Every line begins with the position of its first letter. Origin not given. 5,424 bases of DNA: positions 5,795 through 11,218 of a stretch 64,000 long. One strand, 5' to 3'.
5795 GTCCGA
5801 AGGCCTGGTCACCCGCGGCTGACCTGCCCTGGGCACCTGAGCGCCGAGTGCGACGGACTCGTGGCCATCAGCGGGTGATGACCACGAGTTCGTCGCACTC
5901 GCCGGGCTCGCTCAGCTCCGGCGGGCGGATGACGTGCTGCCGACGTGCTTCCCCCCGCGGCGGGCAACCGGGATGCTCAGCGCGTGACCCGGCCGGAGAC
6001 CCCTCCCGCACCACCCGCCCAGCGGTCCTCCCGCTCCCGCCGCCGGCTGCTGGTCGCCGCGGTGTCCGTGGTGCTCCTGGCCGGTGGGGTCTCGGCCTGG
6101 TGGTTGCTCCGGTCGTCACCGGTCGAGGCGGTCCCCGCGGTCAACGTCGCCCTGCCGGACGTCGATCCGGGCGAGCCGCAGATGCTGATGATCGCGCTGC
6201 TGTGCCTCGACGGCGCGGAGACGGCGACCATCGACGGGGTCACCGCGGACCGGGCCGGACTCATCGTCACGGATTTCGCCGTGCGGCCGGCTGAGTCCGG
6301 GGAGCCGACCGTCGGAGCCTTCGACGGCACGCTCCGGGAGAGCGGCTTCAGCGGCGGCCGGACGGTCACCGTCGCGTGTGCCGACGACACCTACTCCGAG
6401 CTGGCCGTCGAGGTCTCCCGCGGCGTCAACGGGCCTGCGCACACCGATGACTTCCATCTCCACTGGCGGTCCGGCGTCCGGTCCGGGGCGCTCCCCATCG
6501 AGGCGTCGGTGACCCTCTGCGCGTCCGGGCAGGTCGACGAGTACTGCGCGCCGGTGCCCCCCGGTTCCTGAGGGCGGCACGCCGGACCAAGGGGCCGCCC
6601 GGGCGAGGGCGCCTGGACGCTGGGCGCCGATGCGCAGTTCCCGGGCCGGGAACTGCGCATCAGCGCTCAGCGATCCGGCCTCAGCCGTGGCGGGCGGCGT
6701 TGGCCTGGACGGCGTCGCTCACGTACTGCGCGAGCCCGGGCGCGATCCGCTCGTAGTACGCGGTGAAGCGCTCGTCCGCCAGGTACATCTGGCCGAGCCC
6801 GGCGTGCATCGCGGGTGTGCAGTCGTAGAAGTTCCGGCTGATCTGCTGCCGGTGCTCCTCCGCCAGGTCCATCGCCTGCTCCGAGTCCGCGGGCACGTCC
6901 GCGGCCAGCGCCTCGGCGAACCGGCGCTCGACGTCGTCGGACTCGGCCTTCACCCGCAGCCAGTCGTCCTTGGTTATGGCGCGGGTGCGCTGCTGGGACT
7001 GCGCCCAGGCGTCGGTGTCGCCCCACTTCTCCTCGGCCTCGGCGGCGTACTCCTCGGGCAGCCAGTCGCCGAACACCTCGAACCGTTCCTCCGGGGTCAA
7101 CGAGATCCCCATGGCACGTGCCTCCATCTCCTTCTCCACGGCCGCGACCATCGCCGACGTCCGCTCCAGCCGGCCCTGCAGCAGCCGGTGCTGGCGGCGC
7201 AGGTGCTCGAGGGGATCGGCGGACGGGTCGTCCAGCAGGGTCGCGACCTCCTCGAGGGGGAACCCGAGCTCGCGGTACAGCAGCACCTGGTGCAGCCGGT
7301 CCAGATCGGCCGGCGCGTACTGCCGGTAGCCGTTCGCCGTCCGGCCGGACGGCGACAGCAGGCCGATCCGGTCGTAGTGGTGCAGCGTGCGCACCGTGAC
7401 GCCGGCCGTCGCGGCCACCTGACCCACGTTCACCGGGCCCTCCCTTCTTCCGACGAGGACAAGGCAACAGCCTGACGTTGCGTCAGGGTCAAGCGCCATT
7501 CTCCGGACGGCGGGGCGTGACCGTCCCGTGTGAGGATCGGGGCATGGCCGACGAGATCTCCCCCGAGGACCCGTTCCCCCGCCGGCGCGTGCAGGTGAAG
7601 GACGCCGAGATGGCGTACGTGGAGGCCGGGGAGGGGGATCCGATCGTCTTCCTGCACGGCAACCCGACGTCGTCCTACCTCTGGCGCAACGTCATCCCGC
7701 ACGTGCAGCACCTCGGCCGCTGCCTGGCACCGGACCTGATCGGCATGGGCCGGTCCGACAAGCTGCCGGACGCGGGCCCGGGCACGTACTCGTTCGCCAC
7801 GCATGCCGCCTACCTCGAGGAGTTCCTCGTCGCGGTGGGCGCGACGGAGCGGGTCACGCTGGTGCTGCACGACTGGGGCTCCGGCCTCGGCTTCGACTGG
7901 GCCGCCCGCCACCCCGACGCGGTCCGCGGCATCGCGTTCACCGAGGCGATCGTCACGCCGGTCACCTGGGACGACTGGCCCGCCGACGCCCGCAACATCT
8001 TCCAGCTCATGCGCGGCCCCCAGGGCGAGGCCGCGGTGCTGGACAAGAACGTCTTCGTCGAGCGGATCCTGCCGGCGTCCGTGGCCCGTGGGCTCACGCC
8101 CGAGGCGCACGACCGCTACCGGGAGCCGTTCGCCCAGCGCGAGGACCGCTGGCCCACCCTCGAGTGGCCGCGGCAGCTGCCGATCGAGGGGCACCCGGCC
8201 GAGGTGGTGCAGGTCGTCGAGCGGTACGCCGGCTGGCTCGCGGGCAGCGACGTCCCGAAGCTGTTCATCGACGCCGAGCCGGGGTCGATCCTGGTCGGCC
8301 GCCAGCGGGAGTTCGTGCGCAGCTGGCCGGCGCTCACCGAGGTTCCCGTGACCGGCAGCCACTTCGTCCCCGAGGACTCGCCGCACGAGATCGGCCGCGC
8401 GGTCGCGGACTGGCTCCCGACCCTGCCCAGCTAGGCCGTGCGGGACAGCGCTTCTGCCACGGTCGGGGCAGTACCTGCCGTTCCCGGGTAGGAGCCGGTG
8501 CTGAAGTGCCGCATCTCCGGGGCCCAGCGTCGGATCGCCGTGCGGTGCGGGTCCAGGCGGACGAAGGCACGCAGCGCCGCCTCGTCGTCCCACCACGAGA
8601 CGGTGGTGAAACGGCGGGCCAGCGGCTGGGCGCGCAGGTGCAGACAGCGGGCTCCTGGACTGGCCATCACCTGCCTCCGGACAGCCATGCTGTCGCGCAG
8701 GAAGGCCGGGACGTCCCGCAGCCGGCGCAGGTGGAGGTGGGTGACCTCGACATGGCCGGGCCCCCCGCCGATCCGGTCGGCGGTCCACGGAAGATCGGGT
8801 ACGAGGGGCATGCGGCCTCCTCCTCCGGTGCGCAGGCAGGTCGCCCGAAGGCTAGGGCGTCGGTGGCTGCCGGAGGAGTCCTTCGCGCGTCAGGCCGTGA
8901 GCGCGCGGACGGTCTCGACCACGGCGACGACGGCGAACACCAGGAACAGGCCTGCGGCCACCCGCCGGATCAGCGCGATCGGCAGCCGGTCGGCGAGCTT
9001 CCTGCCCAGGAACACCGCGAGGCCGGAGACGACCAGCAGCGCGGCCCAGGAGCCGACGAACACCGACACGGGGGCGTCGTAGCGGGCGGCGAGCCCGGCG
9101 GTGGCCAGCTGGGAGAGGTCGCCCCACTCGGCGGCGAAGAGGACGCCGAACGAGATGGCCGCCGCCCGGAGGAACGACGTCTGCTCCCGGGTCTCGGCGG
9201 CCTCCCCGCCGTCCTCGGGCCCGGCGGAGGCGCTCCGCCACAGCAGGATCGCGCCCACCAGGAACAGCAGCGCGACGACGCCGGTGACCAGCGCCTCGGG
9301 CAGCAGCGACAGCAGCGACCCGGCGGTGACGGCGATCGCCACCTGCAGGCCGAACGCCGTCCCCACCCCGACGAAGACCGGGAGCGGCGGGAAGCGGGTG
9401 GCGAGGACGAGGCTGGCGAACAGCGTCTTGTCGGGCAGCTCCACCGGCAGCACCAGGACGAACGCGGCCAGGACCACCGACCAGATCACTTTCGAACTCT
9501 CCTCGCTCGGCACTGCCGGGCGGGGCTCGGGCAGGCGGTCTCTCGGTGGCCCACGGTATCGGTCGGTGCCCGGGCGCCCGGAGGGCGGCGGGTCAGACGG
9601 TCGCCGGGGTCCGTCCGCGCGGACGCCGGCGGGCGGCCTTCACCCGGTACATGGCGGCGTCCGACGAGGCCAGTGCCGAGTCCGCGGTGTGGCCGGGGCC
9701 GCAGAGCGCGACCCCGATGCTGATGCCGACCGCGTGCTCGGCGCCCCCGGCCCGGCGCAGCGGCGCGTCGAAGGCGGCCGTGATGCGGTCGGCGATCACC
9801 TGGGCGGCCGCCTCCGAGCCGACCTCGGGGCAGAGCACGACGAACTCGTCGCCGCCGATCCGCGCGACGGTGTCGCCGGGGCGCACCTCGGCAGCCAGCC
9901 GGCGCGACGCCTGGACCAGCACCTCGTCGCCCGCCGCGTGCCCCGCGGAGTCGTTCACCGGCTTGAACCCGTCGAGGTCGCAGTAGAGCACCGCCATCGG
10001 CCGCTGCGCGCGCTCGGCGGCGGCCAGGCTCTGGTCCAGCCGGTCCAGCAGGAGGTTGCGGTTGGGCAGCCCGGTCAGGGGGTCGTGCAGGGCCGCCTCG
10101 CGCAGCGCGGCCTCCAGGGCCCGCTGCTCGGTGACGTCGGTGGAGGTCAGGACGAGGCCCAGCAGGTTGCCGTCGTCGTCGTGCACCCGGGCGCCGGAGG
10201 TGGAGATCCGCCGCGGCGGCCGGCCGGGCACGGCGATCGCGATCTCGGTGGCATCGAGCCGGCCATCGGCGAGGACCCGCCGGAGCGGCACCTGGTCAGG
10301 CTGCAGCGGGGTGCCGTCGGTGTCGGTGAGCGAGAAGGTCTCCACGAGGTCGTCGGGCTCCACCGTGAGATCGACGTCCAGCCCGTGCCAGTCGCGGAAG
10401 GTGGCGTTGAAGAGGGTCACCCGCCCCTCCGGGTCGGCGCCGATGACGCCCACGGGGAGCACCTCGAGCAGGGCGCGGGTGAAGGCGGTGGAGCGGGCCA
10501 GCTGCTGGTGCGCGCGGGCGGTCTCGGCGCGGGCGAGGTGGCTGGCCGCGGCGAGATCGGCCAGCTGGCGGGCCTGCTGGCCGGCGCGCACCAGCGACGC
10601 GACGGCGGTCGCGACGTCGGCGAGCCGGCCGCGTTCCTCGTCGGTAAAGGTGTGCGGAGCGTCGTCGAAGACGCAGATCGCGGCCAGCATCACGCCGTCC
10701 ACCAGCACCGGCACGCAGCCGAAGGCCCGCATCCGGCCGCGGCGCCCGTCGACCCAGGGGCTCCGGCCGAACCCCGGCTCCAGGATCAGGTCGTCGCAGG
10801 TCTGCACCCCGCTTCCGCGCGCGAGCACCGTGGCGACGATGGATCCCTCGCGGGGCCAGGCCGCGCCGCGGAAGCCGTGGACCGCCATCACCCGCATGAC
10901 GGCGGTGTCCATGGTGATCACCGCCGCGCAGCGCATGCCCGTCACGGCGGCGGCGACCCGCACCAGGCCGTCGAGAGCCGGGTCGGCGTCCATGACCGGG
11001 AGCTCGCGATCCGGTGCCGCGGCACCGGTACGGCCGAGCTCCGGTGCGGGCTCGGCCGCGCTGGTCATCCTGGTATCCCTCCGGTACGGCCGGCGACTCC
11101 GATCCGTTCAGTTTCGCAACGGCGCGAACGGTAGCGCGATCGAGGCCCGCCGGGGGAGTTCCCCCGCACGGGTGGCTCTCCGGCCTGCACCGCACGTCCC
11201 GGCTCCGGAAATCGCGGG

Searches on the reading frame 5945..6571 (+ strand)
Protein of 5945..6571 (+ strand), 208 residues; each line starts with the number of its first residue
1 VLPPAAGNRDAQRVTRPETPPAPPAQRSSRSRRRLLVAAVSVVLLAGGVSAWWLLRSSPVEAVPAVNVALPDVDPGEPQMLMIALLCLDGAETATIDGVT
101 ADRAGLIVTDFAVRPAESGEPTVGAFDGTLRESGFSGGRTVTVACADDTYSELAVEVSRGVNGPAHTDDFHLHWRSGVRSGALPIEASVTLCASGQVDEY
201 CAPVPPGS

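Call 37: search_protein_families(library=pfam, proteins=[window:5945-6571:+], max_evalue=0.001)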
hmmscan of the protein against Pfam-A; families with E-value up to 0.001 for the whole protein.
window:5945-6571:+ (208 aa): 1 family
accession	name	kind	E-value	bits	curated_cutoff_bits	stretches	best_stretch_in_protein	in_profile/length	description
PF10814.13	CwsA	-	0.00073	20.3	26.7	0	27-67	84-129/134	Cell wall synthesis protein CwsA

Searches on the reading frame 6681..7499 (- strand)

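Call 37: search_protein_families(library=pfam, proteins=[window:6681-7499:-], max_evalue=0.001)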
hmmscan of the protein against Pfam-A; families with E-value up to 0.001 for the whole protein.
window:6681-7499:- (272 aa): 4 families
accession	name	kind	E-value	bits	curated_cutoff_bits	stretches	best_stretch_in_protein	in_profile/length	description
PF07739.18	TipAS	-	2.6e-43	147.7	23.8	1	151-267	1-117/117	TipAS antibiotic-recognition domain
PF13411.12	MerR_1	-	4.7e-16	59.1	21.6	1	25-90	3-67/69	MerR HTH family regulatory protein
PF00376.29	MerR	-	2e-15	56.8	28.2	1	25-61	2-38/38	MerR family regulatory protein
PF09278.17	MerR-DNA-bind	-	1.6e-07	32.2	25.4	1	66-119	1-60/65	MerR, DNA binding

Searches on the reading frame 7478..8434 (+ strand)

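Call 37: search_protein_families(library=pfam, proteins=[window:7478-8434:+], max_evalue=0.001)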
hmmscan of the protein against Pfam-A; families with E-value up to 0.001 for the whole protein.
window:7478-8434:+ (318 aa): 2 families
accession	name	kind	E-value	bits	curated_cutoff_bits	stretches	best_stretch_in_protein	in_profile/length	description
PF00561.26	Abhydrolase_1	-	1.1e-24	87.8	25.8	1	55-177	2-122/245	alpha/beta hydrolase fold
PF12697.13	Abhydrolase_6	-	6.4e-12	47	26.3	1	56-305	1-214/217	Alpha/beta hydrolase family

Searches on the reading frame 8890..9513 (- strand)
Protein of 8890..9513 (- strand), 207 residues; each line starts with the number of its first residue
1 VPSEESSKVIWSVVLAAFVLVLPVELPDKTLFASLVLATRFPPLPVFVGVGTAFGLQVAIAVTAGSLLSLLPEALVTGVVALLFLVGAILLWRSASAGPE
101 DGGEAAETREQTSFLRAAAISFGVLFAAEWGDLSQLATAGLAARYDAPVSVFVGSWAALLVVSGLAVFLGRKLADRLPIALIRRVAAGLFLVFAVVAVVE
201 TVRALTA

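Call 37: search_protein_families(library=pfam, proteins=[window:8890-9513:-], max_evalue=0.001)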
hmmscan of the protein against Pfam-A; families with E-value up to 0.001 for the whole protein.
window:8890-9513:- (207 aa): 1 family
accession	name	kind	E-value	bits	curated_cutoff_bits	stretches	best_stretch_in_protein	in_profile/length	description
PF01169.24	GDT1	-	4.2e-39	133.2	27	2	120-194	2-75/75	Divalent cation/proton antiporter GDT1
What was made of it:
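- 8890..9513 (-): GDT1-family cation/proton antiporter gene, the third member of the ancestral larB-larC-GDT1 cassette. Pfam (call 37).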

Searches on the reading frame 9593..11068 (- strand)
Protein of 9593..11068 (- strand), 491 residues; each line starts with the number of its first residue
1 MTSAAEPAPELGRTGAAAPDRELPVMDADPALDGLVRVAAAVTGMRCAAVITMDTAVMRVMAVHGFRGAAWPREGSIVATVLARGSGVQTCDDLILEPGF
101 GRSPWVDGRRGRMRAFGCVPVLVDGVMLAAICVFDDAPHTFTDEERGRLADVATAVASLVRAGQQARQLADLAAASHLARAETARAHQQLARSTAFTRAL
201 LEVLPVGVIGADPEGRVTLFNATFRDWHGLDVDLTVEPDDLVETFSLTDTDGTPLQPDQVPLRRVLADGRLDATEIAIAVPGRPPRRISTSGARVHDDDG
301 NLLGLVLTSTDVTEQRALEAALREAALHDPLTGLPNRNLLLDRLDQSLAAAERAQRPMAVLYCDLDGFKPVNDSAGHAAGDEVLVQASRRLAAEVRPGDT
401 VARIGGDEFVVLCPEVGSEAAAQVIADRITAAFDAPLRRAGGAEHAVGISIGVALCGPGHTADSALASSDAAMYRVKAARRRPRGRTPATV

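Call 3: search_protein_families(library=pfam, proteins=[window:9593-11068:-], max_evalue=0.01)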
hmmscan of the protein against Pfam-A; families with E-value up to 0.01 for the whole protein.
window:9593-11068:- (491 aa): 7 families
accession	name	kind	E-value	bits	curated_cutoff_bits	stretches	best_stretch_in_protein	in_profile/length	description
PF00990.26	GGDEF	-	1.9e-42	145.2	23.8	1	326-481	1-159/161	Diguanylate cyclase, GGDEF domain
PF08448.16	PAS_4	-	5.4e-09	36.7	23.1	1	201-317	1-110/110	PAS fold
PF01590.32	GAF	-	8.9e-08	33.2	22.4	1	28-157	2-130/133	GAF domain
PF13185.12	GAF_2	-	1.4e-06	29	28.6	1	32-159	8-134/136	GAF domain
PF13426.13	PAS_9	-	2e-05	25.3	27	1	205-314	1-103/103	PAS domain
PF13188.13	PAS_8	-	0.0011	19.2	21.8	1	196-242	2-47/65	PAS domain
PF00989.32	PAS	-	0.004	17.6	22.6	1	196-231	2-37/113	PAS fold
